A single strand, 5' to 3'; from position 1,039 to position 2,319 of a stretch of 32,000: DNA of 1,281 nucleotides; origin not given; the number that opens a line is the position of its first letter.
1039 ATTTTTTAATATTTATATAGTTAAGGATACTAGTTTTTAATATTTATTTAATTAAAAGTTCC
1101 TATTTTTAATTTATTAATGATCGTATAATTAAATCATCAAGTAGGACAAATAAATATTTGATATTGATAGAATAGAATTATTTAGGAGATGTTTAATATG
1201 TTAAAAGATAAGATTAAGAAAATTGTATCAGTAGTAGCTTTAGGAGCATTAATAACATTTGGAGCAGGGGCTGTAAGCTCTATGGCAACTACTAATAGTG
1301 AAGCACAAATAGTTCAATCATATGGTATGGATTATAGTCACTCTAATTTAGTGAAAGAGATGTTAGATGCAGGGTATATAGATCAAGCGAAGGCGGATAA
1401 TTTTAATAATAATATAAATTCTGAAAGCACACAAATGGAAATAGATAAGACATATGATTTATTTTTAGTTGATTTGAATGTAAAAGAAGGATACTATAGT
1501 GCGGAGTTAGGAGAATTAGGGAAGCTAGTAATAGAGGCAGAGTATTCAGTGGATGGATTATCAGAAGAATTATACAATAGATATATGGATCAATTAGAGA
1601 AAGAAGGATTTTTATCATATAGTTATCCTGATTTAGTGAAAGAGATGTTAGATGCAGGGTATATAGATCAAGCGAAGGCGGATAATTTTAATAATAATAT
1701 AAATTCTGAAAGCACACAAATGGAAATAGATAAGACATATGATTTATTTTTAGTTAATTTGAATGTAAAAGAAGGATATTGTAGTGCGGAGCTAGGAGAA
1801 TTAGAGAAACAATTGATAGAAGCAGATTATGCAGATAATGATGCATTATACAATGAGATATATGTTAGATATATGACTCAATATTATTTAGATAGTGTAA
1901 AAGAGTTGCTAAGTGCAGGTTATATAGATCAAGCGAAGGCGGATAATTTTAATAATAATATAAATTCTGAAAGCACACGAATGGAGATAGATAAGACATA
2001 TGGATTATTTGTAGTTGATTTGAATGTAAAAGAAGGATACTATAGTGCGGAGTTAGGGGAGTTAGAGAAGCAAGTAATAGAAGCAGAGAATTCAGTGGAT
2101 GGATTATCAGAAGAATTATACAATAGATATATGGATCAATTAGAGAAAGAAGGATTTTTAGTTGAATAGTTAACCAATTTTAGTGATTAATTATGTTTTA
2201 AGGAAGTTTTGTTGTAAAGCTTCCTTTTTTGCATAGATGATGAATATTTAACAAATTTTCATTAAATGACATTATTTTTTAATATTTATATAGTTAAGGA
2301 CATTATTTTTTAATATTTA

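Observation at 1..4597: ECF sigma/anti-sigma pair followed by three tandem cassettes encoding an unrecognised exported 95-aa-module protein family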

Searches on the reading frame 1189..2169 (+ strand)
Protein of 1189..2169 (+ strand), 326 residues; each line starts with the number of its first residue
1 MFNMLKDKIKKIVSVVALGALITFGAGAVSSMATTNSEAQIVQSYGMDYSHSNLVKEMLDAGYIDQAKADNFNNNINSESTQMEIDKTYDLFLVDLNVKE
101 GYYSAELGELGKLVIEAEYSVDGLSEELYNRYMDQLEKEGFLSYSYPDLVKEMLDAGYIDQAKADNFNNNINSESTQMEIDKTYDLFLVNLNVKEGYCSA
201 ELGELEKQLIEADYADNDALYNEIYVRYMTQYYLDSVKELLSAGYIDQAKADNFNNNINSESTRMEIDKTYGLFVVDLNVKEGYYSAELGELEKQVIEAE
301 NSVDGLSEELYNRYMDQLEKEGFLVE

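Call 3: search_protein_families(library=pfam, proteins=[window:1189-2169:+], max_evalue=1)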
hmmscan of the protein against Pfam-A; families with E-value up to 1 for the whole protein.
window:1189-2169:+ (326 aa): 18 families
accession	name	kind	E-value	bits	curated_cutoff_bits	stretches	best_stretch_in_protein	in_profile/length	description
PF20442.3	BrxL_N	-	7.6e-08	32.8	28.2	2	233-300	46-109/132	BREX system Lon protease-like protein BrxL N-terminal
PF13412.12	HTH_24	-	2.6e-05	24.1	21.9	0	305-324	28-47/48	Winged helix-turn-helix DNA-binding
PF10925.13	DUF2680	-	3.7e-05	24.2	25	0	54-82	23-51/57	Protein of unknown function (DUF2680)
PF20360.3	DUF6655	-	0.0001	22.1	27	1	46-75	31-60/259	Family of unknown function (DUF6655)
PF20701.3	HetE-N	-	0.0011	19.6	25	0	52-84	25-57/102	Het-E N-terminal domain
PF24026.1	DUF7337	-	0.0021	18.5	30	0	67-88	11-32/61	Family of unknown function (DUF7337)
PF01895.24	PhoU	-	0.0053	17.5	23.5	0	291-321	25-55/89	PhoU domain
PF23861.1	Ribophorin_II_2nd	-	0.017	15.8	23.4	0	83-107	59-84/105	Ribophorin II second domain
PF17723.7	RHH_8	-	0.024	15.2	25.4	0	89-105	13-29/119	Ribbon-Helix-Helix transcriptional regulator family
PF11133.13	Phage_head_fibr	-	0.042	13.7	24.6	0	170-195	154-179/277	Head fiber protein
PF21931.2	ABM-like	-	0.075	14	27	0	144-166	51-73/89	ABM-like domain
PF18708.6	MapZ_C2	-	0.13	12.9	27.6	0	77-104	65-92/94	MapZ extracellular C-terminal domain 2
PF17420.7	GP17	-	0.19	12.3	25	1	176-236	28-84/98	Superinfection exclusion gene product 17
PF12802.13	MarR_2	-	0.23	12.1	27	0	52-67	38-53/61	MarR family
PF24362.2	DUF7518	-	0.33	12.1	27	1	291-311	4-24/104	Family of unknown function (DUF7518)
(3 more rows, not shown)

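Call 4: search_protein_families(library=ncbifam, proteins=[window:1189-2169:+], max_evalue=1)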
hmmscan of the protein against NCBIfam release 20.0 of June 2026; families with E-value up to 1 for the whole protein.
window:1189-2169:+ (326 aa): 11 families
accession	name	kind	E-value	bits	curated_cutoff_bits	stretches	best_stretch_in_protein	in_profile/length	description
NF052315.1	T9SS_plug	equivalog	5e-05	22.5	100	2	253-314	303-365/385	type IX secretion system plug protein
NF040569.1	DUF2007_rel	subfamily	0.00032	20.9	55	0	52-84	20-52/74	DUF2007-related protein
NF053610.1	Sso10a_fam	subfamily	0.00088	19.3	60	0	124-144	29-49/64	Sso10a family chromatin protein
TIGR01672.1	AphA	equivalog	0.013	15.1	195.8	0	234-283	81-130/237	acid phosphatase AphA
NF053609.1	Sul12a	equivalog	0.026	14.7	150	0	237-272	40-75/103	Sul12a family chromatin-organizing protein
NF006354.0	PRK08578.1-2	equivalog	0.038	13.3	353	1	22-95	46-122/296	preprotein translocase subunit SecF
NF040999.1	pilin_ComGC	equivalog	0.054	13.7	75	0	38-74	47-82/84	competence type IV pilus major pilin ComGC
NF007281.0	PRK09741.1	subfamily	0.065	13.3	164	0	39-91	59-111/151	hypothetical protein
TIGR01873.1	cas_CT1978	equivalog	0.085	13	33.15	0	162-213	32-83/87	type I-E CRISPR-associated endoribonuclease Cas2e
NF011798.0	PRK15263.1-4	equivalog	0.13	12.1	372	0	10-38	5-32/204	fimbrial protein StaE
NF011413.0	PRK14840.1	equivalog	0.28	10.8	410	0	256-317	127-188/250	isoprenyl transferase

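Call 7: find_homologous_proteins(query=window:1189-2169:+, max_evalue=0.001)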
Query window:1189-2169:+ (326 aa): 8 proteins with E <= 0.001 among 3410 candidates.
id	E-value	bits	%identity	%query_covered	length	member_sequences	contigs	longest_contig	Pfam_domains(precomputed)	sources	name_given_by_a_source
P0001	1.7e-199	680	100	99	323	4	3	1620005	PF20442.4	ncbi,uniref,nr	ncbi:hypothetical protein SFBM_0549 [Candidatus Arthromitus sp. SFB-mouse-Japan]|uniref:hypothetical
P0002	2.4e-134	466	93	70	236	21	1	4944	-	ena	-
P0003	1.4e-115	404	53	98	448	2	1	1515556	PF17723.8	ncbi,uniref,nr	ncbi:hypothetical protein [Candidatus Arthromitus sp. SFB-rat-Yit]|uniref:hypothetical protein n=1 T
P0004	7.3e-81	290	75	56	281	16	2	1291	-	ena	-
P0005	2.1e-79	286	51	99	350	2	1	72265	PF10925.14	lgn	-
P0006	6.6e-79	284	74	56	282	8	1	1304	-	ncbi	-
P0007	1.2e-48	185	57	54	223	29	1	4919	-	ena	-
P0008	8.2e-29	119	72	27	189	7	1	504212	-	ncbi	-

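Call 9: find_encoding_contigs(protein=P0001, flank=10000, max_places=4)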
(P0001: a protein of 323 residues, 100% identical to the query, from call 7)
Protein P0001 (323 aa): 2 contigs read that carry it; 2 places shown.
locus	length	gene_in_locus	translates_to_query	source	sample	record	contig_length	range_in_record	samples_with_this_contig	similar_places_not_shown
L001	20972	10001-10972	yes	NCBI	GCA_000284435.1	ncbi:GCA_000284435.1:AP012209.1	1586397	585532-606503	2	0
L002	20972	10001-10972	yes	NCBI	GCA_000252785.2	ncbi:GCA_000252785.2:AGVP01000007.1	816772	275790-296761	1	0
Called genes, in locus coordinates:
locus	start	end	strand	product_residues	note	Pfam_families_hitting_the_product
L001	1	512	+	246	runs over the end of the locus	PF12146:Hydrolase_4 (faint), PF12695:Abhydrolase_5, PF00561:Abhydrolase_1 (weak)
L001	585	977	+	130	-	-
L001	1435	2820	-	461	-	PF00404:Dockerin_1, PF21277:T6SS_VgrG3-like_C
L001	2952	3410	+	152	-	-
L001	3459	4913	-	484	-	PF17767:NAPRTase_N, PF02749:QRPTase_N (faint), PF04095:NAPRTase (weak), PF17956:NAPRTase_C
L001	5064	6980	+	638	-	PF00580:UvrD-helicase, PF01443:Viral_helicase1 (faint), PF13245:AAA_19, PF13361:UvrD_C, PF13538:UvrD_C_2 (faint)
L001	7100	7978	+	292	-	PF01063:Aminotran_4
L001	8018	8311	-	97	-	-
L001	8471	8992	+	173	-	PF04542:Sigma70_r2 (weak), PF08281:Sigma70_r4_2, PF04545:Sigma70_r4 (faint)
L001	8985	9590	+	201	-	-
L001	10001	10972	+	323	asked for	PF20442:BrxL_N (faint)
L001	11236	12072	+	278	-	-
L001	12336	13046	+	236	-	-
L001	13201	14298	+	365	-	PF13520:AA_permease_2, PF00324:AA_permease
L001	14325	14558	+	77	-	-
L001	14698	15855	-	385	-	PF13946:DUF4214 (faint)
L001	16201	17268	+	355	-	PF00581:Rhodanese, PF26341:AAA_SelU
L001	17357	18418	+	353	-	-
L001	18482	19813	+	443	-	PF00753:Lactamase_B, PF12706:Lactamase_B_2, PF16661:Lactamase_B_6, PF23023:Anti-Pycsar_Apyc1, PF10996:Beta-Casp, PF07521:RMMBL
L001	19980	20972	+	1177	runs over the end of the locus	PF01855:POR_N, PF17147:PFOR_II, PF01558:POR, PF10371:EKR, PF12838:Fer4_7, PF13183:Fer4_8, PF13187:Fer4_9, PF13237:Fer4_10, +6 more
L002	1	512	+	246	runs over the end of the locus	PF12146:Hydrolase_4 (faint), PF12695:Abhydrolase_5, PF00561:Abhydrolase_1 (weak)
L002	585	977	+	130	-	-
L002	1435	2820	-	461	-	PF00404:Dockerin_1, PF21277:T6SS_VgrG3-like_C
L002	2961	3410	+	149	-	-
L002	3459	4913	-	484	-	PF17767:NAPRTase_N, PF02749:QRPTase_N (faint), PF04095:NAPRTase (weak), PF17956:NAPRTase_C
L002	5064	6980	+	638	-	PF00580:UvrD-helicase, PF01443:Viral_helicase1 (faint), PF13245:AAA_19, PF13361:UvrD_C, PF13538:UvrD_C_2 (faint)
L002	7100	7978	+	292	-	PF01063:Aminotran_4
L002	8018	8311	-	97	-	-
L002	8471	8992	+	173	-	PF04542:Sigma70_r2 (weak), PF08281:Sigma70_r4_2, PF04545:Sigma70_r4 (faint)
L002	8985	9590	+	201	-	-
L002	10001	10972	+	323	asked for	PF20442:BrxL_N (faint)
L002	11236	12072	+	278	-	-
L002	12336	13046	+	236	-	-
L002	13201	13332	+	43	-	-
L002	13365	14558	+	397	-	PF00324:AA_permease, PF13520:AA_permease_2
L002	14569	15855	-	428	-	PF13946:DUF4214 (faint)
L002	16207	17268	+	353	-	PF00581:Rhodanese, PF26341:AAA_SelU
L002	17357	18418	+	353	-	-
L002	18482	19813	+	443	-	PF00753:Lactamase_B, PF12706:Lactamase_B_2, PF16661:Lactamase_B_6, PF23023:Anti-Pycsar_Apyc1, PF10996:Beta-Casp, PF07521:RMMBL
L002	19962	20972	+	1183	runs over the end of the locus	PF01855:POR_N, PF17147:PFOR_II, PF01558:POR, PF10371:EKR, PF12838:Fer4_7, PF13183:Fer4_8, PF13187:Fer4_9, PF13237:Fer4_10, +6 more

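Call 10: find_encoding_contigs(protein=P0003, flank=10000, max_places=3)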
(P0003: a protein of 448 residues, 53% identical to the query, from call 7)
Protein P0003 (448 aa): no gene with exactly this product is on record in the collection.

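Call 28: find_encoding_contigs(protein=P0005, flank=10000, max_places=3)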
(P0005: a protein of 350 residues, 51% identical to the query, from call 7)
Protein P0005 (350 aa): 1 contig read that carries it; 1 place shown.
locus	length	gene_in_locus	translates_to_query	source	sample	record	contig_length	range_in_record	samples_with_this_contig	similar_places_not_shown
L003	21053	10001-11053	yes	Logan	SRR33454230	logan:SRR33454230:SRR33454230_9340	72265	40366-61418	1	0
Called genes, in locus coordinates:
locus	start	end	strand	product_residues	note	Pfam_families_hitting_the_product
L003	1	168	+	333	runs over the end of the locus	PF00106:adh_short (weak), PF01073:3Beta_HSD, PF01370:Epimerase, PF02719:Polysacc_synt_2, PF04321:RmlD_sub_bind, PF07993:NAD_binding_4, PF13460:NAD_binding_10 (weak), PF16363:GDP_Man_Dehyd, +1 more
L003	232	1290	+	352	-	PF01594:AI-2E_transport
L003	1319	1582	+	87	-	PF01957:NfeD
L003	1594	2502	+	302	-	PF01145:Band_7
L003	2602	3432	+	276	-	PF04018:VCA0040-like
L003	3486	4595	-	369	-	PF00083:Sugar_tr, PF07690:MFS_1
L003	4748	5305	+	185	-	PF01928:CYTH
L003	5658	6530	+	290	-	PF01497:Peripla_BP_2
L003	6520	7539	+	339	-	PF01032:FecCD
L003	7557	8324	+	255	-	PF00005:ABC_tran, PF02463:SMC_N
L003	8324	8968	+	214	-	PF01712:dNK, PF02223:Thymidylate_kin (weak), PF13238:AAA_18 (faint)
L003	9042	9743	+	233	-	PF01048:PNP_UDP_1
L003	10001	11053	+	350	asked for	PF10925:DUF2680 (faint)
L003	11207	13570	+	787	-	PF07693:KAP_NTPase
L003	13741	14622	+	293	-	-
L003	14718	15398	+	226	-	PF00072:Response_reg, PF00486:Trans_reg_C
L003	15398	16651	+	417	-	PF00512:HisKA, PF02518:HATPase_c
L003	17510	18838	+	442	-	PF02056:Glyco_hydro_4, PF11975:Glyco_hydro_4C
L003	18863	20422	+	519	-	PF02378:PTS_EIIC, PF00367:PTS_EIIB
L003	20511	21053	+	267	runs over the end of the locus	PF01418:HTH_6, PF01380:SIS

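Call 44: search_protein_families(library=pfam, proteins=[P0005, L003:13741-14622:+, L001:8018-8311:-, L001:8471-8992:+], max_evalue=0.01)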
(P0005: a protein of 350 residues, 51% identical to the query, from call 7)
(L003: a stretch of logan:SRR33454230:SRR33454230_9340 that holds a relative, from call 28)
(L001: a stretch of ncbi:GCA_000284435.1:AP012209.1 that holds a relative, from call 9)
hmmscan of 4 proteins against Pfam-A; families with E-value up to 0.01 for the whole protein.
P0005 (350 aa): 1 family
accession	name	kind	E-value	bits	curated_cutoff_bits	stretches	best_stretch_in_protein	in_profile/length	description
PF10925.13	DUF2680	-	2.1e-05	25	25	0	101-129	23-51/57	Protein of unknown function (DUF2680)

L003:13741-14622:+ (293 aa): 0 families

L001:8018-8311:- (97 aa): 0 families

L001:8471-8992:+ (173 aa): 4 families
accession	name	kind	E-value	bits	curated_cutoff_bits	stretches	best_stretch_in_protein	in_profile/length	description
PF08281.18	Sigma70_r4_2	-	4.1e-13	49.2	25.7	1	111-161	3-53/54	Sigma-70, region 4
PF04542.20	Sigma70_r2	-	2.9e-06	27.4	24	1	25-88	5-70/71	Sigma-70 region 2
PF04545.22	Sigma70_r4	-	2e-05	24.5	24.1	1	115-163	1-49/50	Sigma-70, region 4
PF07638.17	Sigma70_ECF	-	0.0057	17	21.1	1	93-156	111-173/185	ECF sigma factor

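Call 49: find_encoding_contigs(protein=P0007, flank=10000, max_places=3)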
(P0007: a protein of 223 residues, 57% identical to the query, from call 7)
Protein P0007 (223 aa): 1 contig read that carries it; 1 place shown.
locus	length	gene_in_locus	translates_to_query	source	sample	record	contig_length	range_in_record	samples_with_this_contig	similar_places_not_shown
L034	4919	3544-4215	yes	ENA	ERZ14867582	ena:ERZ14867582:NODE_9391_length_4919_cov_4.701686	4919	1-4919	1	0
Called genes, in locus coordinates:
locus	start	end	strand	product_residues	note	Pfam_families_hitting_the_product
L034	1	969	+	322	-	?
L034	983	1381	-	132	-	PF01451:LMWPc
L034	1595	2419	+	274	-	PF22674:C2185-like_N (weak)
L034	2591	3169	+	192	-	PF10991:Enc34_ssDNA-bd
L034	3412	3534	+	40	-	-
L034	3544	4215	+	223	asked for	-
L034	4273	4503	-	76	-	-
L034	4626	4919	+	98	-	?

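Call 54: list_cluster_members(proteins=[P0001, P0002, P0006, P0003, P0010])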
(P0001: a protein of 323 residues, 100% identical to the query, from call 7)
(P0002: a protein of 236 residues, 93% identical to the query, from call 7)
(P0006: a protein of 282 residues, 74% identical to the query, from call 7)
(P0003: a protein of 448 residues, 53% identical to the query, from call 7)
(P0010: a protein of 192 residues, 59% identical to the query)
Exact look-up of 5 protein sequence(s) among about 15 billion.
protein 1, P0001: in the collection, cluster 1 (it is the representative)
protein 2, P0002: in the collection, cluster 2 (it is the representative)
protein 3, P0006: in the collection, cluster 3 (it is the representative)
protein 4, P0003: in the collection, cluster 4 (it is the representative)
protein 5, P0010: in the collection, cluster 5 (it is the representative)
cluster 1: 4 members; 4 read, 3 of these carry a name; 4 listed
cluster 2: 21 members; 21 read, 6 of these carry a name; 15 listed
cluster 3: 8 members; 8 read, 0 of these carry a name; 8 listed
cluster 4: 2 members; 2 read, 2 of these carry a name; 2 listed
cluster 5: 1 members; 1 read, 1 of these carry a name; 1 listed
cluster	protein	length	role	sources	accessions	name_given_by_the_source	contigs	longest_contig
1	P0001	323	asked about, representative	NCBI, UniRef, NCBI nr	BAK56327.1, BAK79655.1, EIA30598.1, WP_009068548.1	hypothetical protein SFBM_0549 [Candidatus Arthromitus sp. SFB-mouse-Japan] | hypothetical protein n=1 Tax=Candidatus Arthromitus sp. SFB-mouse TaxID=49118 ... | hypothetical protein [Candidatus Arthromitus sp. SFB-mouse]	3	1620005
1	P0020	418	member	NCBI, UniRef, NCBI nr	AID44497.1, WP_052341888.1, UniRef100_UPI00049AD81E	Delta-1-pyrroline-5-carboxylate dehydrogenase [Candidatus Arthromitus sp. SFB-mouse-NL] | hypothetical protein n=1 Tax=Candidatus Arthromitus sp. SFB-mouse-NL TaxID=1508644 ... | hypothetical protein [Candidatus Arthromitus sp. SFB-mouse-NL]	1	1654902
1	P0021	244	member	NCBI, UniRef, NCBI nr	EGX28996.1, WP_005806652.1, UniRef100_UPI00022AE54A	hypothetical protein [Candidatus Arthromitus sp. SFB-mouse] | hypothetical protein n=1 Tax=Candidatus Arthromitus sp. SFB-mouse TaxID=49118 ...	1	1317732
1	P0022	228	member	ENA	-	-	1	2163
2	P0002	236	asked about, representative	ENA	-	-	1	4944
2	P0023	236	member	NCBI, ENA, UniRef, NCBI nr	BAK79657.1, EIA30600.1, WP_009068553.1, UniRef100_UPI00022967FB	hypothetical protein SFBSU_006G281 [Candidatus Arthromitus sp. SFB-mouse-SU] | hypothetical protein n=1 Tax=Candidatus Arthromitus sp. SFB-mouse TaxID=49118 ... | hypothetical protein [Candidatus Arthromitus sp. SFB-mouse]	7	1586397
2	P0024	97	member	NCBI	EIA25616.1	hypothetical protein SFB5_335G0, partial [Candidatus Arthromitus sp. SFB-5]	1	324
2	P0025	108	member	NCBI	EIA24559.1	hypothetical protein SFB3_189G13, partial [Candidatus Arthromitus sp. SFB-3]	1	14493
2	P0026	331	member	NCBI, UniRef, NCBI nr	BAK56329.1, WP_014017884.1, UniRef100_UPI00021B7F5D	hypothetical protein SFBM_0551 [Candidatus Arthromitus sp. SFB-mouse-Japan] | hypothetical protein n=1 Tax=Candidatus Arthromitus sp. SFB-mouse TaxID=49118 ... | hypothetical protein [Candidatus Arthromitus sp. SFB-mouse]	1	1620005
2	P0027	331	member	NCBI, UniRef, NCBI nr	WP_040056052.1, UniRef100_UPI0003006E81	hypothetical protein [Candidatus Arthromitus sp. SFB-mouse] | hypothetical protein n=1 Tax=Candidatus Arthromitus sp. SFB-mouse TaxID=49118 ...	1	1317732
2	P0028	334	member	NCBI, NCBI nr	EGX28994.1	hypothetical protein SFBNYU_010290 [Candidatus Arthromitus sp. SFB-mouse-NYU]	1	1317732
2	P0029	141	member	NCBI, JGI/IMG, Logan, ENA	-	-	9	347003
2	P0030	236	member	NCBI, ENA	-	-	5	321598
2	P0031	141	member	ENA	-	-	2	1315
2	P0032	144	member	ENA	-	-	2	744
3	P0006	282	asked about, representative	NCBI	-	-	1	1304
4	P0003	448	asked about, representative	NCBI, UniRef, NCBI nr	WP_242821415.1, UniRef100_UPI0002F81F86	hypothetical protein [Candidatus Arthromitus sp. SFB-rat-Yit] | hypothetical protein n=1 Tax=Candidatus Arthromitus sp. SFB-rat-Yit TaxID=1041504 ...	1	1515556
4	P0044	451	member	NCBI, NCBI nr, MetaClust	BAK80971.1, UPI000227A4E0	hypothetical protein RATSFB_0409 [Candidatus Arthromitus sp. SFB-rat-Yit] | status=active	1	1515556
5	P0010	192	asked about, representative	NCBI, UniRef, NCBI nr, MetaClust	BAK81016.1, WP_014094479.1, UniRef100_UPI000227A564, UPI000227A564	hypothetical protein [Candidatus Arthromitus sp. SFB-rat-Yit] | hypothetical protein n=1 Tax=Candidatus Arthromitus sp. SFB-rat-Yit TaxID=1041504 ... | status=active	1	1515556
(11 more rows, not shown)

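Call 55: find_encoding_contigs(protein=P0044, flank=8000, max_places=2)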
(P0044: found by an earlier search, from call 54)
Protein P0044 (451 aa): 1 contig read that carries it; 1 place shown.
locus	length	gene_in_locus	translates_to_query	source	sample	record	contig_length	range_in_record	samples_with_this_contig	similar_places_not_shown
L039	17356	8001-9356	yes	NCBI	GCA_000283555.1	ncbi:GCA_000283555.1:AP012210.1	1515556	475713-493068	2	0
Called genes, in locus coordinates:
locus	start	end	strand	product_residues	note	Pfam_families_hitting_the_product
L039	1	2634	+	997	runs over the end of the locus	PF00675:Peptidase_M16, PF05193:Peptidase_M16_C, PF08367:M16C_assoc, PF22516:PreP_C (weak)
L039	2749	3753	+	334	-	PF27663:Spore_coat_YutH, PF01636:APH (weak)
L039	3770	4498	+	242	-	-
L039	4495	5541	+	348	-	-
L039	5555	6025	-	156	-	PF01451:LMWPc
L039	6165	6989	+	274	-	PF22674:C2185-like_N (weak)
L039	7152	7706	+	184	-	PF10991:Enc34_ssDNA-bd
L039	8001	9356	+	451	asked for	PF17723:RHH_8 (faint)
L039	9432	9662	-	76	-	-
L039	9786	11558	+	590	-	PF01368:DHH, PF02272:DHHA1, PF17768:RecJ_OB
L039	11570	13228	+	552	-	PF00989:PAS (faint), PF00512:HisKA, PF02518:HATPase_c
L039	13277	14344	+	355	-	PF03033:Glyco_transf_28, PF04101:Glyco_tran_28_C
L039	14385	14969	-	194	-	-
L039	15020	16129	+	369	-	PF12569:NatA_aux_su, PF07719:TPR_2 (faint), PF12895:ANAPC3 (faint), PF13181:TPR_8 (faint)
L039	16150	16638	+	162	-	-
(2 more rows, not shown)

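Call 59: search_protein_families(library=ncbifam, proteins=[L001:8471-8992:+], max_evalue=1e-10)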
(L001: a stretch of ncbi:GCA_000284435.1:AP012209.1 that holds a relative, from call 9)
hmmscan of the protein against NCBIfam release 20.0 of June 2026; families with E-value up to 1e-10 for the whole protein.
L001:8471-8992:+ (173 aa): 25 families
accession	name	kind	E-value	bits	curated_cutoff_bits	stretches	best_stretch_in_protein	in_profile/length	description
NF053879.1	RNAPolSigSigVBac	equivalog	2.2e-46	157.5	190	1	17-169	5-158/160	RNA polymerase sigma factor SigV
TIGR02954.1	Sig70_famx3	hypoth_equivalog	1.5e-37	128.9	188.5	1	14-168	14-169/170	RNA polymerase sigma-70 factor, TIGR02954 family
TIGR02983.1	SigE-fam_strep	subfamily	1.9e-21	76.6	141.55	1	18-168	8-160/162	SigE family RNA polymerase sigma factor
NF006930.0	PRK09415.1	subfamily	2.4e-21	76.4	198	1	7-169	7-178/179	RNA polymerase factor sigma C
NF058625.1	sigma_PG0214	equivalog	6.9e-21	74.7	130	1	20-167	8-162/170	GFO_1088 family ECF-type sigma factor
NF008888.0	PRK11922.1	equivalog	7.9e-20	71.5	204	1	16-169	30-199/231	RNA polymerase sigma factor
TIGR02985.1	Sig70_bacteroi1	subfamily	2.7e-19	70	126.4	1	25-166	10-162/162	RNA polymerase sigma-70 factor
TIGR02937.1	sigma70-ECF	superfamily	4.1e-17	62.3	42.9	1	22-164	7-163/165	sigma-70 family RNA polymerase sigma factor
NF009170.0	PRK12517.1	subfamily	5.1e-17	61.9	197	1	14-169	22-179/188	RNA polymerase sigma factor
NF009174.0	PRK12522.1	equivalog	2.5e-16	60.2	217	1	18-168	5-169/175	RNA polymerase sigma factor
NF008891.0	PRK11924.1-5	subfamily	1.3e-15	57.9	259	1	22-167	9-164/171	RNA polymerase sigma factor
TIGR02950.1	SigM_subfam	subfamily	5.8e-15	55.5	147.95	1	19-164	3-156/159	RNA polymerase sigma factor, SigM family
TIGR02947.1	SigH_actino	hypoth_equivalog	3.1e-14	53.1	251.55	0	21-104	16-98/193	RNA polymerase sigma-70 factor, TIGR02947 family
NF007223.0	PRK09641.1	equivalog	4.7e-14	52.7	209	1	26-168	28-186/187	RNA polymerase sigma factor SigW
NF009195.0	PRK12543.1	subfamily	2.8e-13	49.8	197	1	26-168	30-180/192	RNA polymerase sigma factor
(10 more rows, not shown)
